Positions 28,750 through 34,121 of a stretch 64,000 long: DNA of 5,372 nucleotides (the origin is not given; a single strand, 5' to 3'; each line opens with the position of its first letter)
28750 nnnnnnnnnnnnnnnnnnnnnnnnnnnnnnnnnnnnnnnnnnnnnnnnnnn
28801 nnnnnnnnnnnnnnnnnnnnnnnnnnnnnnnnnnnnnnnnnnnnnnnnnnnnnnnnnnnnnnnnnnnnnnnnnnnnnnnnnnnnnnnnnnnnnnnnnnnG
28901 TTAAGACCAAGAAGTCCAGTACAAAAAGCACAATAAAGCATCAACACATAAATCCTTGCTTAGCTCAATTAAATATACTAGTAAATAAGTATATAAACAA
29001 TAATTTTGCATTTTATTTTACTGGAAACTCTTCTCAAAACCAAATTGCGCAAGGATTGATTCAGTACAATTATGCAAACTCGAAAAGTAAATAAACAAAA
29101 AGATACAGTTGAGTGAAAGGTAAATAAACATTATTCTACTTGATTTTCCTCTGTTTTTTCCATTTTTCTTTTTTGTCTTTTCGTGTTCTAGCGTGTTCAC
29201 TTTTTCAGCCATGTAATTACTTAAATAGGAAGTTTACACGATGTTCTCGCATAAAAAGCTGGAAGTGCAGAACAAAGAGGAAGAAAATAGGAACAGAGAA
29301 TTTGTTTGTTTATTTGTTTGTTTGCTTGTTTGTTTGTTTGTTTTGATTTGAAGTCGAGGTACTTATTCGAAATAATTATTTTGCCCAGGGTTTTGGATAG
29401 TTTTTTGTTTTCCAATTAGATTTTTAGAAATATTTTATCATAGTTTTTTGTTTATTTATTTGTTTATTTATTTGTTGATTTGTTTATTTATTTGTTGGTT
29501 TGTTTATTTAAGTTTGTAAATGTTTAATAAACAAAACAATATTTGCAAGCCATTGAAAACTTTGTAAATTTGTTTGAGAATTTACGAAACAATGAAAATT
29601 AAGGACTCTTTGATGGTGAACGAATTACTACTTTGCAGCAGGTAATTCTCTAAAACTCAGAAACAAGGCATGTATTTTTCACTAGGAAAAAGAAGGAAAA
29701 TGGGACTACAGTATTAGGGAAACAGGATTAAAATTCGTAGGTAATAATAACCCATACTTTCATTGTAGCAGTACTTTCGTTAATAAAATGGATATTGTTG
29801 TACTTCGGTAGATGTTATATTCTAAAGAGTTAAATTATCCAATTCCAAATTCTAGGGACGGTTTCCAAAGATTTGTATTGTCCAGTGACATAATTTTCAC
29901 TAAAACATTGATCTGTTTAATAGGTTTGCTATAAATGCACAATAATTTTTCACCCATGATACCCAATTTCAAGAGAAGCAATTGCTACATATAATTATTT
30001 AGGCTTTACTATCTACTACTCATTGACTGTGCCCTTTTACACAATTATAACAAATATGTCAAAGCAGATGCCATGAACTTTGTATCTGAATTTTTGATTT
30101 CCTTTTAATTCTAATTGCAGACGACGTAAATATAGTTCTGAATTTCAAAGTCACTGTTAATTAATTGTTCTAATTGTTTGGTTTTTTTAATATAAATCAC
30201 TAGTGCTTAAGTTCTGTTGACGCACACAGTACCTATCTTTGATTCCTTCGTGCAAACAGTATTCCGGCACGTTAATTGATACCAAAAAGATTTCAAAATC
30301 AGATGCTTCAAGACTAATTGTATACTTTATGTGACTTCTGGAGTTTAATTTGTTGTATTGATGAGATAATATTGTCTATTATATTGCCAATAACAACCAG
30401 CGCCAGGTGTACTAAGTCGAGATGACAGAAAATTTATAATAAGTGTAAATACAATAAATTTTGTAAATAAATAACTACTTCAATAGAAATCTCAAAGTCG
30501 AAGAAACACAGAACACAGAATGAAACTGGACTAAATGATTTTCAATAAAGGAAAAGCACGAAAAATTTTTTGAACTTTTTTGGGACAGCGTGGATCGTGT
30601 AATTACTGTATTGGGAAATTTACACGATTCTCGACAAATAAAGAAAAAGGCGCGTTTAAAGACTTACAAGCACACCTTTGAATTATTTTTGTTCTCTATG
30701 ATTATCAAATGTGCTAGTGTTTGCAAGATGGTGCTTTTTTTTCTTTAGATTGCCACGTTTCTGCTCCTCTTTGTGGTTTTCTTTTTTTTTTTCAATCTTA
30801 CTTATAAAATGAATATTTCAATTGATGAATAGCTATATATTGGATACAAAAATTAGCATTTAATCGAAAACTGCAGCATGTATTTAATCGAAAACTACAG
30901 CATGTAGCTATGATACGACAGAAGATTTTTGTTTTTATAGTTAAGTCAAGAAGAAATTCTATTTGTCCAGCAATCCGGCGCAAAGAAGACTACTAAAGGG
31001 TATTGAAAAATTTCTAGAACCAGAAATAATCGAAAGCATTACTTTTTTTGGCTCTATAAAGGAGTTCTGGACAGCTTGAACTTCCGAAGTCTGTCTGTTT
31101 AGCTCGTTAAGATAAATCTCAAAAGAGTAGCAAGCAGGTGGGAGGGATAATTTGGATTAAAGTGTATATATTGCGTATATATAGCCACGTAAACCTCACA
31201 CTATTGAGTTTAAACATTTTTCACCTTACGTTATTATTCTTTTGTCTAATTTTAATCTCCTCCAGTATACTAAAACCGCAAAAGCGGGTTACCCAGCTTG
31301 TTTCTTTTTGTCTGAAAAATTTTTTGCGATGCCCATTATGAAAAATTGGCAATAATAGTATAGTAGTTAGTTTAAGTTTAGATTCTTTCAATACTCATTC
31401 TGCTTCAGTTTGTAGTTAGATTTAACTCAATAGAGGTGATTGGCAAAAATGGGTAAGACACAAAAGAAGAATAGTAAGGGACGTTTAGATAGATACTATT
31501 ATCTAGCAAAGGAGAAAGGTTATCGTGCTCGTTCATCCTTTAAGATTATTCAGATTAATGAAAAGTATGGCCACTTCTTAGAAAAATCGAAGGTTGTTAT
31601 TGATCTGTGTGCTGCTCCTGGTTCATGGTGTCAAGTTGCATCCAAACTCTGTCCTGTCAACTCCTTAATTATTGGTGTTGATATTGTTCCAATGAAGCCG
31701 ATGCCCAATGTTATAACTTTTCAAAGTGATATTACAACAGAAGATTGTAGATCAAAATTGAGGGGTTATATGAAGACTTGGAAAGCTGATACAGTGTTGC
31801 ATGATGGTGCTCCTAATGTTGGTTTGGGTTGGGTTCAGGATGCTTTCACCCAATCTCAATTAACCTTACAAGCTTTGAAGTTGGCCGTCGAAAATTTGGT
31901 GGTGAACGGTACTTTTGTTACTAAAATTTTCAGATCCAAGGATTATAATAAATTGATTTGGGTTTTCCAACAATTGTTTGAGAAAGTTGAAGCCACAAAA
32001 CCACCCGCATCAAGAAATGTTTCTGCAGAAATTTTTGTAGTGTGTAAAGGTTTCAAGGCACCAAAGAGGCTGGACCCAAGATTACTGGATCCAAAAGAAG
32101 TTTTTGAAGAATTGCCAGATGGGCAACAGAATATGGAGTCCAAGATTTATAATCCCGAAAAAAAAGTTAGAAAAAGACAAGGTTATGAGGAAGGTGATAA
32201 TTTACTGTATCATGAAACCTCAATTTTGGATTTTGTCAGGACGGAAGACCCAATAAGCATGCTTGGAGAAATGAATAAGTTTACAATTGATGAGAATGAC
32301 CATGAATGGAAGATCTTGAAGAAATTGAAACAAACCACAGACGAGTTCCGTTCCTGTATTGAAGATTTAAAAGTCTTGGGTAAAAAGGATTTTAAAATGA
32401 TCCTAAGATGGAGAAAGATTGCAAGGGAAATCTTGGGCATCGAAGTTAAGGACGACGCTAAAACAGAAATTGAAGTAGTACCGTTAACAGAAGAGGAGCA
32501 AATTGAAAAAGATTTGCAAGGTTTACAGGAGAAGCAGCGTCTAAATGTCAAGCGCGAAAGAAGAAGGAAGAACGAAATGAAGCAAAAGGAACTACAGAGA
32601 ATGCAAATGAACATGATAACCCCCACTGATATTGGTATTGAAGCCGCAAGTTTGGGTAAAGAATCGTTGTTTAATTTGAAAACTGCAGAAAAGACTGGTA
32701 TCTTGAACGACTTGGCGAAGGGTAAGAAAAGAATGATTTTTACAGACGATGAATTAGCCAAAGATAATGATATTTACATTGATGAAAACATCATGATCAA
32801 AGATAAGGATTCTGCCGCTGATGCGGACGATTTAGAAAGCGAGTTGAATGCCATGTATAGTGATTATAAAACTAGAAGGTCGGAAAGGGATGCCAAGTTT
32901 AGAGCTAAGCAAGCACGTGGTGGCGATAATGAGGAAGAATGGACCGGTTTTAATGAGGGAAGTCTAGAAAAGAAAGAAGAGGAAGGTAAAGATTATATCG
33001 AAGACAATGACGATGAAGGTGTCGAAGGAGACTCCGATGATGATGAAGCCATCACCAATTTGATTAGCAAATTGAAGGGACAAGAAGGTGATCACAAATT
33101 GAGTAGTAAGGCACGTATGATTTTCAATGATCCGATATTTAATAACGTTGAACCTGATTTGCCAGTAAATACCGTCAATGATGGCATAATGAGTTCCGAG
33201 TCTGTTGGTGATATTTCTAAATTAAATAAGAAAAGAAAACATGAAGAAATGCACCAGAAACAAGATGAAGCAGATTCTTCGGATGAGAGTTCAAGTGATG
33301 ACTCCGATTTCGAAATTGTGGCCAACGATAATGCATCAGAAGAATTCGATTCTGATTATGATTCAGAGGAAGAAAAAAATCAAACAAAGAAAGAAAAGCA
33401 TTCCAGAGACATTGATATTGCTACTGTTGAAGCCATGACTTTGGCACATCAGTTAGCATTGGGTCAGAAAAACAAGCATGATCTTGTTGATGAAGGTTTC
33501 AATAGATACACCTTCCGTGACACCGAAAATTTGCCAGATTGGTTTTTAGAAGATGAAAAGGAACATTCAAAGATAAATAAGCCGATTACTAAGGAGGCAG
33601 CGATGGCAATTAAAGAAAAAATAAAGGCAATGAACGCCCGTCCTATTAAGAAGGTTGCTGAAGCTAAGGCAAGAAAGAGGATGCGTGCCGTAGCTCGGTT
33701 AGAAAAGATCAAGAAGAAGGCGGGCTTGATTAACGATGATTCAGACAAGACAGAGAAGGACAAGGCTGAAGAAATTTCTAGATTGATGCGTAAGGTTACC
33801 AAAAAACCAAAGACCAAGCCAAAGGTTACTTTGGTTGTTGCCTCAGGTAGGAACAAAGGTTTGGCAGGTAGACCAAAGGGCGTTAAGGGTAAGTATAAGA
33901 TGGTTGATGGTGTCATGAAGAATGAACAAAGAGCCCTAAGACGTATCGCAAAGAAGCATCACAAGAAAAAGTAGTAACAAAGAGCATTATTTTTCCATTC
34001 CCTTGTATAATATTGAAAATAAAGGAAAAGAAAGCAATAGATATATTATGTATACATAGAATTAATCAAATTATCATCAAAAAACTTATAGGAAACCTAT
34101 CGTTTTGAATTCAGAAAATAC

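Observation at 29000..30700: Dense operator and forkhead-site architecture in the KAR4-SPB1 intergenic region (recombination enhancer)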

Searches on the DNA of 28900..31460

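Call 47: search_rna_families(source=window, start=28900, end=31460, threshold=evalue, max_evalue=1)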
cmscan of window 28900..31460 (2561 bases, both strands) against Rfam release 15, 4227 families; matches with E-value up to 1: 1.
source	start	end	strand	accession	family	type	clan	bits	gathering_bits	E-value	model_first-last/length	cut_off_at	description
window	29513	29560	+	RF01363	CRISPR-DR50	Gene; CRISPR;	-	24.9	47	0.76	1-46/46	no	CRISPR RNA direct repeat element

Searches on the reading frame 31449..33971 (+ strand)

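Call 46: search_protein_families(library=pfam, proteins=[window:31449-33971:+])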
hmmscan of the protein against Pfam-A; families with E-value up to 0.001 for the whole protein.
window:31449-33971:+ (841 aa): 3 families
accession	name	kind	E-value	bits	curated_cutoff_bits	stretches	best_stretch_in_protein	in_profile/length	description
PF07780.17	Spb1_C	-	5.1e-87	291.4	25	1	615-835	2-216/216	Spb1 C-terminal domain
PF01728.25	FtsJ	-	8e-52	176.2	24.1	1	25-202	1-181/181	FtsJ-like methyltransferase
PF11861.13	DUF3381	-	4.1e-47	160.4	25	1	236-384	1-163/163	Ribosomal RNA methyltransferase Spb1, DUF3381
